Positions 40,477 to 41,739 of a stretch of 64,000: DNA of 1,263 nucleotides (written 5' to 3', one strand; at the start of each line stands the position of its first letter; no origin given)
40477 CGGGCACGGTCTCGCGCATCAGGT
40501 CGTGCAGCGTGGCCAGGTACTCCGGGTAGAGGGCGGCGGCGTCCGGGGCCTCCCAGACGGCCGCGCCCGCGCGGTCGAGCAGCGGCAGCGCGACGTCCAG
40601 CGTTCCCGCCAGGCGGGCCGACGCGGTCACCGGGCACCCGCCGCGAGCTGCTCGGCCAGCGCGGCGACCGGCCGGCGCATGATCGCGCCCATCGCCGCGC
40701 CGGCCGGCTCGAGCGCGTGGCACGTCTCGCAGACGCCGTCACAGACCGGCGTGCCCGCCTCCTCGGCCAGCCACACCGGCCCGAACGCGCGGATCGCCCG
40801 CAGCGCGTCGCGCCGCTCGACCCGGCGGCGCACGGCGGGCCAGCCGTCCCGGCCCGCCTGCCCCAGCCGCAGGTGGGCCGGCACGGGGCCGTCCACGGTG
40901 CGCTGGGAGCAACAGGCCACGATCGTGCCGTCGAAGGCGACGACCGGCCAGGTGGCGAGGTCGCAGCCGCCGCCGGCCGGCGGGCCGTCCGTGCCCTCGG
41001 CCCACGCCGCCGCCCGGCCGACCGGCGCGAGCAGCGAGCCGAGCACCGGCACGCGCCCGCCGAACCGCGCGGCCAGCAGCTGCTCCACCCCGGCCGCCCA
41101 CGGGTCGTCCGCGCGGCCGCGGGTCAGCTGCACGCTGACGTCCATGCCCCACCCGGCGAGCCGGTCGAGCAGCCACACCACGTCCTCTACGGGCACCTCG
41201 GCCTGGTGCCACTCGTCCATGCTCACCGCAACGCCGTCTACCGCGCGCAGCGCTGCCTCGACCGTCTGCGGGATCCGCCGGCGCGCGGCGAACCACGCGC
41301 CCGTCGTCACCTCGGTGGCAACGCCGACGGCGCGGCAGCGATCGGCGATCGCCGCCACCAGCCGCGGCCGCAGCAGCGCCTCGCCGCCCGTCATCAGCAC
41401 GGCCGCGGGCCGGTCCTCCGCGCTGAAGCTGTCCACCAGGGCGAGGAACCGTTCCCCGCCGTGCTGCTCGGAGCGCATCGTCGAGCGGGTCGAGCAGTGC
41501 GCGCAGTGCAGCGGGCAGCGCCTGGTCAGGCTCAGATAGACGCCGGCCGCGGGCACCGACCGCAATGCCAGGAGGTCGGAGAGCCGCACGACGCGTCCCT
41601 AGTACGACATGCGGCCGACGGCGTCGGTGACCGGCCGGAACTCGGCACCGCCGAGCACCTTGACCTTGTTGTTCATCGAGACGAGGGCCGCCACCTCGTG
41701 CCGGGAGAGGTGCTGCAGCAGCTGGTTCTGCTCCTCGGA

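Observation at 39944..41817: Three-gene peptide / radical SAM / heme-oxygenase-like cassette: candidate new RiPP or peptide-derived cofactor system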

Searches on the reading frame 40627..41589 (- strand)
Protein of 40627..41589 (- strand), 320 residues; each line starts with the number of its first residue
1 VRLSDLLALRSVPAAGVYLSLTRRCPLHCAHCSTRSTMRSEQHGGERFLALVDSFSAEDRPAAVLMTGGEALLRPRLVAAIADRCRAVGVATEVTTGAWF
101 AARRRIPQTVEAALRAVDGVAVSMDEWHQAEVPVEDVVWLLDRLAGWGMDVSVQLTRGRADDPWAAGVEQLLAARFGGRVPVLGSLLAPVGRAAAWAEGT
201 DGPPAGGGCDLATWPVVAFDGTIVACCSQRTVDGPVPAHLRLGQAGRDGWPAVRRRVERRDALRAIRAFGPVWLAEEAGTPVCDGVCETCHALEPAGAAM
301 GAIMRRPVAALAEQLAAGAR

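Call 3: search_protein_families(library=pfam, proteins=[window:40627-41589:-], max_evalue=1)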
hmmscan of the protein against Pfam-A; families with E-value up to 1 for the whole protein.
window:40627-41589:- (320 aa): 4 families
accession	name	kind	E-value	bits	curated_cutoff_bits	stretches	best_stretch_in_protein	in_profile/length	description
PF04055.27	Radical_SAM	-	1.9e-07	31.8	29.5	1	20-129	2-114/166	Radical SAM superfamily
PF13353.11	Fer4_12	-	0.011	16.5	22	1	23-103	13-97/137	4Fe-4S single cluster domain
PF02348.25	CTP_transf_3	-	0.34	11.1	22.6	1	29-87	60-116/217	Cytidylyltransferase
PF20228.3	DUF6587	-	0.55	11.5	27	0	90-116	12-38/82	Family of unknown function (DUF6587)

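Call 4: search_protein_families(library=ncbifam, proteins=[window:40627-41589:-], max_evalue=1)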
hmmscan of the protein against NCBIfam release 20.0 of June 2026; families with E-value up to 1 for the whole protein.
window:40627-41589:- (320 aa): 49 families (the best 25 are shown)
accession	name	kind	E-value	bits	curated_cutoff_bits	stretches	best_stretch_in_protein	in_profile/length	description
TIGR04078.1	rSAM_yydG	equivalog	8.5e-11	41.9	300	1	17-229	3-221/309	YydG family radical SAM peptide epimerase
TIGR04133.1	rSAM_w_lipo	hypoth_equivalog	1.3e-08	34.2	425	1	18-128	27-137/350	TIGR04133 family radical SAM/SPASM protein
TIGR03913.1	rad_SAM_trio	equivalog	1.2e-07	30.5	591.75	1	10-153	15-160/477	GDL motif peptide-associated radical SAM/SPASM maturase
TIGR04051.1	rSAM_NirJ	equivalog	2.7e-07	29.9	515.45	1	18-156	5-147/354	heme d1 biosynthesis radical SAM protein NirJ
TIGR04053.2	TIGR04053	equivalog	3e-07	30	395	1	18-126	11-119/366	TIGR04053 family radical SAM/SPASM domain-containing protein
TIGR02109.1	PQQ_syn_pqqE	equivalog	1.4e-06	27.5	381.35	1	15-125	7-114/358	pyrroloquinoline quinone biosynthesis protein PqqE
TIGR02666.1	moaA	equivalog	3.4e-06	26.2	284.05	1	19-128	14-126/336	GTP 3',8-cyclase MoaA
TIGR04103.1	rSAM_nif11_3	equivalog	3.6e-06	25.8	725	1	20-125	10-111/412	nif11-class peptide radical SAM maturase 3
TIGR04546.1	rSAM_ahbC_deAc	equivalog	5e-06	25.6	650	1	17-97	41-121/390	12,18-didecarboxysiroheme deacetylase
TIGR04251.1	SCM_rSAM_ScmF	equivalog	1.5e-05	24.6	400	1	13-126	2-115/353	SynChlorMet cassette radical SAM/SPASM protein ScmF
TIGR04317.1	W_rSAM_matur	equivalog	2.3e-05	23.7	380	1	17-131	6-117/349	tungsten cofactor oxidoreductase radical SAM maturase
NF045574.1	sacti_mat_StsB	exception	3.8e-05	22.7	625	1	15-125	96-202/466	StsB family radical SAM/SPASM domain sactipeptide maturase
TIGR04347.1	pseudo_SAM_Halo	equivalog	4.1e-05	23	525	1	19-139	42-166/390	TIGR04347 family pseudo-SAM/SPASM protein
NF038283.1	viperin_w_prok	equivalog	5.4e-05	22.5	180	1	21-128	8-118/281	viperin family antiviral radical SAM protein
TIGR04084.1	rSAM_AF0577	subfamily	0.00012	21.1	225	1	21-162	3-143/347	TIGR04084 family radical SAM/SPASM domain-containing protein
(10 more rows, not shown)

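Call 5: find_homologous_proteins(query=window:40627-41589:-)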
Query window:40627-41589:- (320 aa): 136 proteins with E <= 0.001 among 8000 candidates; the best 120 are listed.
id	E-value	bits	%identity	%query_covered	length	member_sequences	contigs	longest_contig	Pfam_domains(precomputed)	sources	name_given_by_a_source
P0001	2.5e-160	551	99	79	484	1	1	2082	PF04055.28,PF07690.22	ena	-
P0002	3.1e-92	328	51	100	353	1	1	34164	PF04055.28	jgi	jgi:pyruvate-formate lyase-activating enzyme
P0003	1.2e-91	326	53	98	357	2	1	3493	PF04055.28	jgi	-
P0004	5.8e-91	323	50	99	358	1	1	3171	PF04055.28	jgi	jgi:pyruvate-formate lyase-activating enzyme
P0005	1.3e-89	319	53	100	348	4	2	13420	PF04055.28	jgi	jgi:pyruvate-formate lyase-activating enzyme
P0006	4.2e-89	317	50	100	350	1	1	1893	PF04055.28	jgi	jgi:organic radical activating enzyme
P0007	1.3e-87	312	52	100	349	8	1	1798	PF04055.28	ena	-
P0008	4.8e-86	307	52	100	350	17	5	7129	PF04055.28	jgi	jgi:organic radical activating enzyme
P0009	8.4e-86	306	51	100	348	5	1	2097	PF04055.28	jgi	-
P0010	2.2e-85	305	52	92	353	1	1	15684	PF04055.28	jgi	jgi:radical SAM family protein/4Fe-4S single cluster protein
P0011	2.9e-85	305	51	100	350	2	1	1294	PF04055.28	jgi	jgi:organic radical activating enzyme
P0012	6.4e-85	304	50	100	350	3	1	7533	PF04055.28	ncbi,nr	ncbi:MAG: hypothetical protein QOG33_2575 [Gaiellales bacterium]|nr:hypothetical protein [Gaiellales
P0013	2.0e-84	302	50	100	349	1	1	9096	PF04055.28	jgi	jgi:organic radical activating enzyme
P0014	5.8e-84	300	50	100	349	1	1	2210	PF04055.28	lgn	-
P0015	1.5e-83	299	51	100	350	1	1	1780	PF04055.28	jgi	jgi:organic radical activating enzyme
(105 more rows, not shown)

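Call 8: find_related_loci(query=A1, collection=genome_contigs, flank=6000)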
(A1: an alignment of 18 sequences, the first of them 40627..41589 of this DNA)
Query A1 (320 aa) in genome_contigs; peptide patterns used: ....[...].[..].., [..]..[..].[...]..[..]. (x = any residue, [..] = any of these).
494 stretches matched a pattern; 393 encode a relative of the query (tblastn E <= 1e-3); the best 80 are kept; 80 distinct loci.
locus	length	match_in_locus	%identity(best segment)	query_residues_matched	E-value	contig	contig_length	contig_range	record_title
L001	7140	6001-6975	50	1-320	1e-86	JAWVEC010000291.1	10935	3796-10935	MAG: Gaiellales bacterium isolate BP_420 scaffold_4188758, whole genome shotgun sequence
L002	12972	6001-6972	49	1-320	2e-85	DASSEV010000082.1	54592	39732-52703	MAG TPA_asm: Gaiellales bacterium isolate SMAG_U987 k141_337963, whole genome shotgun sequence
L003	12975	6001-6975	49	1-320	2e-84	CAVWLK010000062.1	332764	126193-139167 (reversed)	MAG: uncultured Actinomycetes bacterium isolate MFD08700.bin.3.300 genome assembly, contig: contig_38046, whole genome s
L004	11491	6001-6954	49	1-314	3e-84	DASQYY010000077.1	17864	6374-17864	MAG TPA_asm: Gaiellales bacterium isolate SMAG_U11077 k141_4207283, whole genome shotgun sequence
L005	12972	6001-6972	50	1-316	6e-83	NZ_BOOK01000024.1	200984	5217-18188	Planobispora takensis strain NBRC 109077 sequence024, whole genome shotgun sequence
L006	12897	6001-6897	49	1-293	3e-82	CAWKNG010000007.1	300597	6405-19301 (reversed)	MAG: uncultured Actinomycetes bacterium isolate MFD01275.bin.1.259 genome assembly, contig: contig_38080, whole genome s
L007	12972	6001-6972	47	1-316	2e-81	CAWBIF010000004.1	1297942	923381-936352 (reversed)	MAG: uncultured Microthrixaceae bacterium isolate MFD05841.bin.2.72 genome assembly, contig: contig_7959, whole genome s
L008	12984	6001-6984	46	1-320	8e-81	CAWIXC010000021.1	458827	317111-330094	MAG: uncultured Actinomycetes bacterium isolate MFD04935.bin.2.5 genome assembly, contig: contig_713, whole genome shotg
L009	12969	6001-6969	46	1-314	6e-80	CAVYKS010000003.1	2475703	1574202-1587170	MAG: uncultured Actinomycetota bacterium isolate MFD05521.bin.2.57 genome assembly, contig: contig_12256, whole genome s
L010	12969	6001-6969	44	1-314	5e-79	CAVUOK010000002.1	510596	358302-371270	MAG: uncultured Actinomycetes bacterium isolate MFD04212.bin.2.126 genome assembly, contig: contig_12697, whole genome s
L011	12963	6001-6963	47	4-318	4e-79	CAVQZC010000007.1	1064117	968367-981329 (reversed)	MAG: uncultured Actinomycetes bacterium isolate MFD06714.bin.2.153 genome assembly, contig: contig_23529, whole genome s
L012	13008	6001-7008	47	1-319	2e-78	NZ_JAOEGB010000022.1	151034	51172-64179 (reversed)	Planotetraspora sp. A-T 1434 22, whole genome shotgun sequence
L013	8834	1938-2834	45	1-293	1e-77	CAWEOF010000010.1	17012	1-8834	MAG: uncultured Actinomycetes bacterium isolate MFD02581.bin.2.156 genome assembly, contig: contig_23700, whole genome s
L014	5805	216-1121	44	1-290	9e-78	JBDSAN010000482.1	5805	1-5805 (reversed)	MAG: Jatrophihabitantaceae bacterium isolate cluster1_bin.110 k127_8741803, whole genome shotgun sequence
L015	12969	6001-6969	42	1-313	3e-77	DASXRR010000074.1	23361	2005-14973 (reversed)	MAG TPA_asm: Chloroflexota bacterium isolate SMAG_U4645 k141_2081174, whole genome shotgun sequence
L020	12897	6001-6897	41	1-293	1e-75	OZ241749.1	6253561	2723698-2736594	MAG: Chitinophagaceae bacterium isolate ca40f1fe-4a6d-4d15-ad54-0159cd83673b genome assembly, chromosome: 1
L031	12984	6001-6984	42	1-320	2e-71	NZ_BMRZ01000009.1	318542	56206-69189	Streptomyces tanashiensis strain JCM 4086 sequence09, whole genome shotgun sequence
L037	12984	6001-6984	43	1-320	3e-71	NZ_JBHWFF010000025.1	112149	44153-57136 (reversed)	Streptomyces sp. NPDC059695 NPDC059695_T54_B11.ctg-0025, whole genome shotgun sequence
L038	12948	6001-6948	46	1-319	1e-70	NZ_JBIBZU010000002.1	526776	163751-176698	Streptomyces sp. NPDC014623 NPDC014623_259_D2.ctg-0002, whole genome shotgun sequence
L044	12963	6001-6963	44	1-304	1e-70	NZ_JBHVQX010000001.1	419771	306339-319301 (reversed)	Streptomyces sp. NPDC058008 NPDC058008_T35_C9.ctg-0001, whole genome shotgun sequence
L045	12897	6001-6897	47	1-293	2e-70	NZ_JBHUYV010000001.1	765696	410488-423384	Streptomyces sp. NPDC057287 NPDC057287_T19_H8.ctg-0001, whole genome shotgun sequence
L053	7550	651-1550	46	1-294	8e-70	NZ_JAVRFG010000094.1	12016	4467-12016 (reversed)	Streptomyces stephensoniae strain DSM 40932 NODE_94_length_12016_cov_17.461519, whole genome shotgun sequence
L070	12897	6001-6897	46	1-293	1e-68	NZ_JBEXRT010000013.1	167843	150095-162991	Streptomyces sp. NPDC006296 NPDC006296_281_G9.ctg-0013, whole genome shotgun sequence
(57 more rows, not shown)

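Call 20: search_protein_families(library=pfam, proteins=[L031:8805-10370:+, L031:4486-5289:+, L031:5286-5996:+, L031:3540-4382:+, L031:10477-11796:-, L031:7076-8107:+, L020:9547-12066:+, L020:8835-9041:+, L020:3026-4219:-, L020:1944-2969:-], max_evalue=0.01)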
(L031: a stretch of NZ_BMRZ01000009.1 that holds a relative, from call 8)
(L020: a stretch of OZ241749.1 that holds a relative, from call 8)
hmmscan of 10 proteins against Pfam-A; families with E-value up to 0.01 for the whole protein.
L031:8805-10370:+ (521 aa): 2 families
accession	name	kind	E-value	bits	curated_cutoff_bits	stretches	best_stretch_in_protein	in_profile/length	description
PF07690.21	MFS_1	-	1.7e-27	96.7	33.4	1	19-363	2-347/347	Major Facilitator Superfamily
PF05977.19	MFS_3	-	3.1e-19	69.2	27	1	9-393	6-390/524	Transmembrane secretion effector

L031:4486-5289:+ (267 aa): 0 families

L031:5286-5996:+ (236 aa): 3 families
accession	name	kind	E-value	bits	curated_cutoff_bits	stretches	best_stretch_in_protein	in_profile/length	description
PF01590.32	GAF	-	4.9e-14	53.4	22.4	1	44-182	2-133/133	GAF domain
PF13185.12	GAF_2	-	1.2e-10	42.2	28.6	1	44-182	4-135/136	GAF domain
PF13492.12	GAF_3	-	1.6e-06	29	27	1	45-183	3-128/129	GAF domain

L031:3540-4382:+ (280 aa): 0 families

L031:10477-11796:- (439 aa): 0 families

L031:7076-8107:+ (343 aa): 1 family
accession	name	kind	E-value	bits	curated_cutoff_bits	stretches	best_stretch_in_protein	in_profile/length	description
PF04055.27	Radical_SAM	-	7.8e-07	29.8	29.5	1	35-170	2-145/166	Radical SAM superfamily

L020:9547-12066:+ (839 aa): 6 families
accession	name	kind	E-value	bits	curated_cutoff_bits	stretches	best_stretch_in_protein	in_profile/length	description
PF00593.30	TonB_dep_Rec_b-barrel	-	1.1e-43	151.2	27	1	334-809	8-436/436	TonB dependent receptor-like, beta-barrel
PF07715.20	Plug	-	1e-17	65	23.9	1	164-260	2-105/107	TonB-dependent Receptor Plug Domain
PF13715.12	CarbopepD_reg_2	-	2.8e-17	63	32.2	1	58-144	1-88/88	CarboxypepD_reg-like domain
PF13620.12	CarboxypepD_reg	-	3.4e-15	56.6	32.3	1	57-133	1-82/82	Carboxypeptidase regulatory-like domain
PF14686.12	fn3_3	-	3.1e-05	24.1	24.4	1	88-127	33-74/75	Polysaccharide lyase family 4, domain II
PF09430.16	EMC7_beta-sandw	-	0.00015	22.4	26.6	1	70-138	7-78/122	ER membrane protein complex subunit 7, beta-sandwich domain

L020:8835-9041:+ (68 aa): 0 families

L020:3026-4219:- (397 aa): 1 family
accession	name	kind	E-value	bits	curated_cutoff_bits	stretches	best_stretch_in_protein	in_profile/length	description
PF01757.29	Acyl_transf_3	-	7.2e-35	121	31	1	38-375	4-323/326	Acyltransferase domain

L020:1944-2969:- (341 aa): 1 family
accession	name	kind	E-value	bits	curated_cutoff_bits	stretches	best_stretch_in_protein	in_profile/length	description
PF04245.18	NA37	-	5.9e-26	92.1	24.6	1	13-312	1-299/325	37-kD nucleoid-associated bacterial protein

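Call 24: list_cluster_members(proteins=[P0121, window:40627-41589:-, window:39944-40630:-])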
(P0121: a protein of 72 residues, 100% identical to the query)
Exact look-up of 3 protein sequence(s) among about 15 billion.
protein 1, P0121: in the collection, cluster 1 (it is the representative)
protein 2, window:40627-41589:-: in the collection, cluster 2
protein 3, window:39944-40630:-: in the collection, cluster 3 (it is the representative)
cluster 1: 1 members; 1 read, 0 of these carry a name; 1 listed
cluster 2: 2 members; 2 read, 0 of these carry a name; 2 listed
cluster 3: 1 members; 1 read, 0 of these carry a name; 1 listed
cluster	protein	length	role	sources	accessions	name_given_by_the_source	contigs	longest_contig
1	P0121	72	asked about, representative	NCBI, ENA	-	-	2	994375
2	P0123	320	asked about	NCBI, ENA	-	-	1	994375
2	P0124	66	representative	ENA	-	-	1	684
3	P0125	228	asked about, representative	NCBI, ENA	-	-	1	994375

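Call 27: search_solved_structures(query=A1, max_evalue=0.01)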
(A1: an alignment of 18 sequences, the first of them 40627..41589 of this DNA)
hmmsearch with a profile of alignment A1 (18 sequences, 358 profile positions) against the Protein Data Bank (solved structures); distinct sequences matched with E-value up to 0.01: 9.
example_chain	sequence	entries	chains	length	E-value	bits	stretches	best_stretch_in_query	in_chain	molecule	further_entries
8ai6_A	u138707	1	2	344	1.1e-12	50.7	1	17-237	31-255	Putative peptide biosynthesis protein YydG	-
8ai1_A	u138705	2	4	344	2.2e-12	49.8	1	17-236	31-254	Putative peptide biosynthesis protein YydG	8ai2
8ai3_A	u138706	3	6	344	1.4e-11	47.2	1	17-182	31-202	Putative peptide biosynthesis protein YydG | Radical SAM core domain-containing protein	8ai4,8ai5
6c8v_A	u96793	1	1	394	4.3e-08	35.7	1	15-96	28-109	Coenzyme PQQ synthesis protein E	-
7wzv_A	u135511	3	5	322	0.0007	21.8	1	23-121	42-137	4Fe-4S cluster-binding domain-containing protein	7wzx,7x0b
7tol_A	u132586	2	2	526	0.0012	21.1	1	20-89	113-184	glycerol dibiphytanyl glycerol tetraether - macrocyclic archaeol synthase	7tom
8wm2_A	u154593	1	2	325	0.0037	19.4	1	19-87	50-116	Fe-S radical SAM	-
2fb2_A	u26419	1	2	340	0.0058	18.8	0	16-158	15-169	Molybdenum cofactor biosynthesis protein A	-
1tv7_A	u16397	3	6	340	0.0079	18.4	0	17-158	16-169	Molybdenum cofactor biosynthesis protein A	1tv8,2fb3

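Call 28: search_solved_structures(query=A1, max_evalue=1e-9, show_alignments=1)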
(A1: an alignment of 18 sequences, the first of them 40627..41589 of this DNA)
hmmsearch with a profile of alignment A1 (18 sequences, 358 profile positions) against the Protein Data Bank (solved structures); distinct sequences matched with E-value up to 1e-9: 3.
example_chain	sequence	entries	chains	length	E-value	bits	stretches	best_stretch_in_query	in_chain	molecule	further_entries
8ai6_A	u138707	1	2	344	1.1e-12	50.7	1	17-237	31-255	Putative peptide biosynthesis protein YydG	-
8ai1_A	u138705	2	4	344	2.2e-12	49.8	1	17-236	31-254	Putative peptide biosynthesis protein YydG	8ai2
8ai3_A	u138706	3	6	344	1.4e-11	47.2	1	17-182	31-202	Putative peptide biosynthesis protein YydG | Radical SAM core domain-containing protein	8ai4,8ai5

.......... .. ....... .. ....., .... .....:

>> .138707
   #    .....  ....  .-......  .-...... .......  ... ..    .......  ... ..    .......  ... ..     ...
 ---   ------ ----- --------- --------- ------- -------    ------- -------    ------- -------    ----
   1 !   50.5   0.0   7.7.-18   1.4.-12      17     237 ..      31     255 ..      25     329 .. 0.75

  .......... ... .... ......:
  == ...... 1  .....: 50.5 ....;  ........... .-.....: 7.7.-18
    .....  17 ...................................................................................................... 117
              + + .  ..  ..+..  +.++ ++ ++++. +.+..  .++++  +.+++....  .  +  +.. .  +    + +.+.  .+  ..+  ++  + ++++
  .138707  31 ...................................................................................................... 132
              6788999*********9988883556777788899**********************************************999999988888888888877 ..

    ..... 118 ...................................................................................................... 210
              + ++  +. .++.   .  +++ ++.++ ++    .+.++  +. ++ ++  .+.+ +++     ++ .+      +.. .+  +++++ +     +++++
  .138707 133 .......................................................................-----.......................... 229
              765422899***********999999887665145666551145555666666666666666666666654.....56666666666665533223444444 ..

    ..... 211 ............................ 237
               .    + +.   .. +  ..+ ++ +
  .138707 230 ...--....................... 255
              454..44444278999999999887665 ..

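Call 36: predict_structure(alignment_id=A3)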
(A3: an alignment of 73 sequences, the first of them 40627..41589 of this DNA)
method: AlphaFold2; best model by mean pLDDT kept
length: 320 residues; sequences in the alignment: 73
mean_pLDDT: 93.2   pTM: 0.91
mean pLDDT of the five models: 93.2, 92.7, 92.6, 92.0, 90.7
residues with pLDDT >= 90: 260; 70-90: 50; 50-70: 10; < 50: 0
segments of 3 or more residues with pLDDT < 50: none
pLDDT, mean of each block of 10 residues (from residue 1): 89 96 93 86 96 98 97 98 98 98 98 98 94 98 97 94 95 96 90 78 69 95 94 93 98 98 95 93 88 93 95 80
secondary structure, 60 per line:
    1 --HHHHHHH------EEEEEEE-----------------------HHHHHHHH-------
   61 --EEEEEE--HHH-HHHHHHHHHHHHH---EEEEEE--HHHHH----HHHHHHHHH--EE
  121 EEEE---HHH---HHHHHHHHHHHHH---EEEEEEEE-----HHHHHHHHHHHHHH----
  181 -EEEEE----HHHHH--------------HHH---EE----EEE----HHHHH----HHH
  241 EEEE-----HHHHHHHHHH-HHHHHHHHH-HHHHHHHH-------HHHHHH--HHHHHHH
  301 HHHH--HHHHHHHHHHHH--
elements in order: H3-9 E16-22 H46-53 E63-68 H75-87 E91-96 H99-103 H108-116 E119-124 H134-146 E150-157 H163-176 E182-186 H191-195 E222-224 H229-233 E241-244 H250-259 H261-269 H271-278 H286-291 H294-304 H307-318

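Call 40: fold_search(model_id=the predicted structure, library=pdb)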
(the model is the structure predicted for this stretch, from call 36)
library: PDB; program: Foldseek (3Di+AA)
matches with E <= 10: 1244; with E <= 0.001: 52
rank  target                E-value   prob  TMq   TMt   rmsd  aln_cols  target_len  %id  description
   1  8ai4_B                9.1e-13  1.00  0.66  0.65   4.7       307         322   17  Crystal structure of radical SAM epimerase EpeE C223A mutant from Bacillus subtilis with [4Fe-4S] clusters, S-adenosyl (released 2024-01-10)
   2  8ai4_A                1.7e-12  1.00  0.68  0.69   4.5       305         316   18  Crystal structure of radical SAM epimerase EpeE C223A mutant from Bacillus subtilis with [4Fe-4S] clusters, S-adenosyl (released 2024-01-10)
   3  8ai2_B                3.1e-12  1.00  0.65  0.65   4.8       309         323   18  Crystal structure of radical SAM epimerase EpeE from Bacillus subtilis with [4Fe-4S] clusters, S-adenosyl-L-homocystei (released 2024-01-10)
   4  8ai3_B                4.7e-12  1.00  0.68  0.67   4.4       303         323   18  Crystal structure of radical SAM epimerase EpeE C223A mutant from Bacillus subtilis with [4Fe-4S] clusters and S-adeno (released 2024-01-10)
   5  8ai1_A                4.7e-12  1.00  0.68  0.68   4.8       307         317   18  Crystal structure of radical SAM epimerase EpeE from Bacillus subtilis with [4Fe-4S] clusters and S-adenosyl-L-homocys (released 2024-01-10)
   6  8ai3_A                6.6e-12  1.00  0.66  0.66   4.8       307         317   18  Crystal structure of radical SAM epimerase EpeE C223A mutant from Bacillus subtilis with [4Fe-4S] clusters and S-adeno (released 2024-01-10)
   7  8ai6_A                1.1e-11  1.00  0.66  0.65   4.8       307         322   18  Crystal structure of radical SAM epimerase EpeE D210A mutant from Bacillus subtilis with [4Fe-4S] clusters, S-adenosyl (released 2024-01-10)
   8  8ai6_B                1.5e-11  1.00  0.66  0.65   4.6       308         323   18  Crystal structure of radical SAM epimerase EpeE D210A mutant from Bacillus subtilis with [4Fe-4S] clusters, S-adenosyl (released 2024-01-10)
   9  8ai1_B                1.6e-11  1.00  0.68  0.68   4.9       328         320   17  Crystal structure of radical SAM epimerase EpeE from Bacillus subtilis with [4Fe-4S] clusters and S-adenosyl-L-homocys (released 2024-01-10)
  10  9dfw_B                6.0e-08  1.00  0.42  0.45   7.1       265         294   12  X-ray crystal structure of an engineered Viperin-like enzyme from T. virens with bound CTP and SAM (released 2025-02-12)
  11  9dgw_B                1.4e-07  1.00  0.42  0.47   7.3       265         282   12  X-ray crystal structure of the Viperin-like enzyme from T. virens with bound CTP and SAM (released 2025-02-12)
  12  9dgw_A                1.4e-07  1.00  0.43  0.48   7.2       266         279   12  X-ray crystal structure of the Viperin-like enzyme from T. virens with bound CTP and SAM (released 2025-02-12)
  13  8hzv_B                1.4e-07  1.00  0.48  0.35   8.3       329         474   16  The crystal structure of a Radical SAM Enzyme DesII (released 2024-07-10)
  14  9dfw_A                1.6e-07  1.00  0.43  0.48   7.2       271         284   12  X-ray crystal structure of an engineered Viperin-like enzyme from T. virens with bound CTP and SAM (released 2025-02-12)
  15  9dfw_C                2.4e-07  1.00  0.42  0.47   7.2       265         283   12  X-ray crystal structure of an engineered Viperin-like enzyme from T. virens with bound CTP and SAM (released 2025-02-12)
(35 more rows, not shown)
